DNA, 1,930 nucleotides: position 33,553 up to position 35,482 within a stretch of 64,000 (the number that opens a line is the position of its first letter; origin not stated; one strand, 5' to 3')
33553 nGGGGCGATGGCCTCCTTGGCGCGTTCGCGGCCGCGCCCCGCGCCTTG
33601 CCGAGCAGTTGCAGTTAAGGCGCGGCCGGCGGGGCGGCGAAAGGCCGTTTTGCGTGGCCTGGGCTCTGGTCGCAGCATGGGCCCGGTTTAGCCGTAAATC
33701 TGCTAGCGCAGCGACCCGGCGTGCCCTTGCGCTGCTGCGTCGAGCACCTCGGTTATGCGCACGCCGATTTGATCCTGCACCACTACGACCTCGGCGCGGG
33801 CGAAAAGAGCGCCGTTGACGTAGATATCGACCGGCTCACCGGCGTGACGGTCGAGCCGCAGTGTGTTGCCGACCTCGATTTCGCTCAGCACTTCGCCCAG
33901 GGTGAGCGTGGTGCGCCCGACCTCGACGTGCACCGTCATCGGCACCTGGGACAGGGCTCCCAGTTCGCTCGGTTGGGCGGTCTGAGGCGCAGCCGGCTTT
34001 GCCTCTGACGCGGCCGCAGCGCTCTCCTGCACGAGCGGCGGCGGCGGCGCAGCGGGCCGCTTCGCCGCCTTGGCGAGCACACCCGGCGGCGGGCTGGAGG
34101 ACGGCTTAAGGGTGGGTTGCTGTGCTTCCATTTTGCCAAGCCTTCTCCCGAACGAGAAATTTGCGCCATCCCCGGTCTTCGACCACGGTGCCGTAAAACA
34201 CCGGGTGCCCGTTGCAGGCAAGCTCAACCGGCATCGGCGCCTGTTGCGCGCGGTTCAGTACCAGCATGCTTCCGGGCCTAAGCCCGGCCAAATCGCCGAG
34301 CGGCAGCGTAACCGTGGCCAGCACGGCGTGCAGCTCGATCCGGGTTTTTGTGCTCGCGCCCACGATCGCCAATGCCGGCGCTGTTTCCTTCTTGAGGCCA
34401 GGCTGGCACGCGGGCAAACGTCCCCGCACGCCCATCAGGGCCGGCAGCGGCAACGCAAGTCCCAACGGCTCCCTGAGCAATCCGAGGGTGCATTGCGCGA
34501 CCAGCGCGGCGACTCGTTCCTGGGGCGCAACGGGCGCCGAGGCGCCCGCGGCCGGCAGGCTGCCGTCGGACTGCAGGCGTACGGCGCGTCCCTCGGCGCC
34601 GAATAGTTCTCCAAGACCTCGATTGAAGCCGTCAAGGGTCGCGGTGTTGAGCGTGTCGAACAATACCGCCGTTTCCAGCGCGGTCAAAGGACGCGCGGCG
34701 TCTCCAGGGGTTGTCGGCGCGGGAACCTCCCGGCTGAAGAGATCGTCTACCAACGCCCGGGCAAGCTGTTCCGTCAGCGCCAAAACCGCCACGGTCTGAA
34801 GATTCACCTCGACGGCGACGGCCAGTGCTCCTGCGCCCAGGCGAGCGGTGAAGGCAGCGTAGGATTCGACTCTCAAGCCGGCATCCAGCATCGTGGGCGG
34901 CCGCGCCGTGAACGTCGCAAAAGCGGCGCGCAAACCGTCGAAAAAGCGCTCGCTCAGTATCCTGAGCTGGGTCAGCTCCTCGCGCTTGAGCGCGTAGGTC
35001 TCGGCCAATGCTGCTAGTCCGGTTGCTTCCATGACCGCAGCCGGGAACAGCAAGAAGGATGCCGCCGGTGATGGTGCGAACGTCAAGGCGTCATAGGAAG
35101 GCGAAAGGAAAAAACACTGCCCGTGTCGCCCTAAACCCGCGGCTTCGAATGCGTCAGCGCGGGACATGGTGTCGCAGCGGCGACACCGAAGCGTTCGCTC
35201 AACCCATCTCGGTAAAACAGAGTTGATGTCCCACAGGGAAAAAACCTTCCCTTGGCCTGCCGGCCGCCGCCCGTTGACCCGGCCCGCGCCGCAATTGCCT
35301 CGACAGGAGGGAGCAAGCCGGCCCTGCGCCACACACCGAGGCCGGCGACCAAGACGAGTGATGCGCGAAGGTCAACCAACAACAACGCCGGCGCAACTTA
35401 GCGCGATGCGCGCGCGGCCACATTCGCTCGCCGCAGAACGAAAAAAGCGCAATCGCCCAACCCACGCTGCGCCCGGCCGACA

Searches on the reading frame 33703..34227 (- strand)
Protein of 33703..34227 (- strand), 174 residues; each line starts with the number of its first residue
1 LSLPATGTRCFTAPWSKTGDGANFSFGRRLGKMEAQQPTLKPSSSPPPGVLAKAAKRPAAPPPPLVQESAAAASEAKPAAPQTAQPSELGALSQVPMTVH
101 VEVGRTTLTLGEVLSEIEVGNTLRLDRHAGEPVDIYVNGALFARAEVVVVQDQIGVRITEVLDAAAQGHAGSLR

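Call 10: search_protein_families(library=pfam, proteins=[window:33703-34227:-], max_evalue=0.001)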
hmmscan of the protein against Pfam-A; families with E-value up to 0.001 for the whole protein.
window:33703-34227:- (174 aa): 1 family
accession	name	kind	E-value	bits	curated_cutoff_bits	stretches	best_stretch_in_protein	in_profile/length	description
PF01052.25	FliMN_C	-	2.9e-22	78.8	23.8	1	92-162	3-72/73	Type III flagellar switch regulator (C-ring) FliN C-term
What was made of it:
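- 33703..34131 (-): fliN (142 aa). Pfam FliMN_C (call 10).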

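Call 73: search_protein_families(library=ncbifam, proteins=[window:33703-34131:-], max_evalue=0.01)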
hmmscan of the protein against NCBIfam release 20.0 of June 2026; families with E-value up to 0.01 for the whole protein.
window:33703-34131:- (142 aa): 11 families
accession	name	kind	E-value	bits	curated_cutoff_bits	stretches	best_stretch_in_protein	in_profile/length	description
TIGR02480.1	fliN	equivalog_domain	2.2e-24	85.2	84.05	1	58-131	3-75/77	flagellar motor switch protein FliN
TIGR02551.1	SpaO_YscQ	equivalog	6.6e-21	75.5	100.8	1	40-128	209-299/300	type III secretion system cytoplasmic ring protein SctQ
NF005995.1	PRK08119.1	equivalog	2.2e-20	73.5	218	1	34-132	278-372/376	flagellar motor switch phosphatase FliY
NF005275.1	PRK06782.1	equivalog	1.6e-13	50.3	681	1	34-130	426-516/516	flagellar motor switch protein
NF006273.1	PRK08433.1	equivalog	1.8e-13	50.7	114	1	63-133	21-90/100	flagellar motor switch protein FliN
NF006272.1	PRK08432.1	equivalog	4.4e-09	36.3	219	1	47-129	182-263/274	flagellar motor switch protein FliY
TIGR01397.1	fliM_switch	equivalog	2.9e-08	33.2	219.6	1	59-130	249-319/320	flagellar motor switch protein FliM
NF004605.0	PRK05933.1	equivalog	3.4e-08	32.9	536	1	55-129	296-372/372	type III secretion system protein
NF005956.0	PRK08035.1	equivalog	3.7e-08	33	230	1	35-128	225-315/323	YscQ/HrcQ family type III secretion apparatus protein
NF006018.0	PRK08158.1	equivalog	4.6e-08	32.4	223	1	51-133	218-299/303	YscQ/HrcQ family type III secretion apparatus protein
NF005276.0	PRK06788.1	equivalog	4.8e-08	33.1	98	1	51-130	22-100/119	flagellar motor switch protein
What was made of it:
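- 34106..35032 (-): fliM (308 aa), first gene of the operon. FliMN_C (call 10). fliM_switch is the best NCBIfam hit, E 2.8e-8, below cut-off (call 73).
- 33703..34131 (-): NCBIfam fliN 85.2 bits, above the 84.05 cut-off (call 73).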

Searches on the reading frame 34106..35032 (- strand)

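Call 73: search_protein_families(library=ncbifam, proteins=[window:34106-35032:-], max_evalue=0.01)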
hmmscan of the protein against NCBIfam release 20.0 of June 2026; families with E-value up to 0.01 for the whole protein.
window:34106-35032:- (308 aa): 3 families
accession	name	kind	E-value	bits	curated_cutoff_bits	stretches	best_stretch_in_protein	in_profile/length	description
TIGR01397.1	fliM_switch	equivalog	2.8e-08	33.3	219.6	1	10-282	39-303/320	flagellar motor switch protein FliM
TIGR02551.1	SpaO_YscQ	equivalog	1.8e-07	31.4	100.8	1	232-284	237-287/300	type III secretion system cytoplasmic ring protein SctQ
TIGR02480.1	fliN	equivalog_domain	8.8e-06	25.5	84.05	1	230-284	8-60/77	flagellar motor switch protein FliN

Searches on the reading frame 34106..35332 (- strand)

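Call 10: search_protein_families(library=pfam, proteins=[window:34106-35332:-], max_evalue=0.001)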
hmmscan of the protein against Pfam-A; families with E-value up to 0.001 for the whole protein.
window:34106-35332:- (408 aa): 1 family
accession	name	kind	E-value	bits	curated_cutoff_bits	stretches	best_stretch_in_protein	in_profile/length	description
PF01052.25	FliMN_C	-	1.3e-10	41.5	23.8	1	329-388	5-62/73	Type III flagellar switch regulator (C-ring) FliN C-term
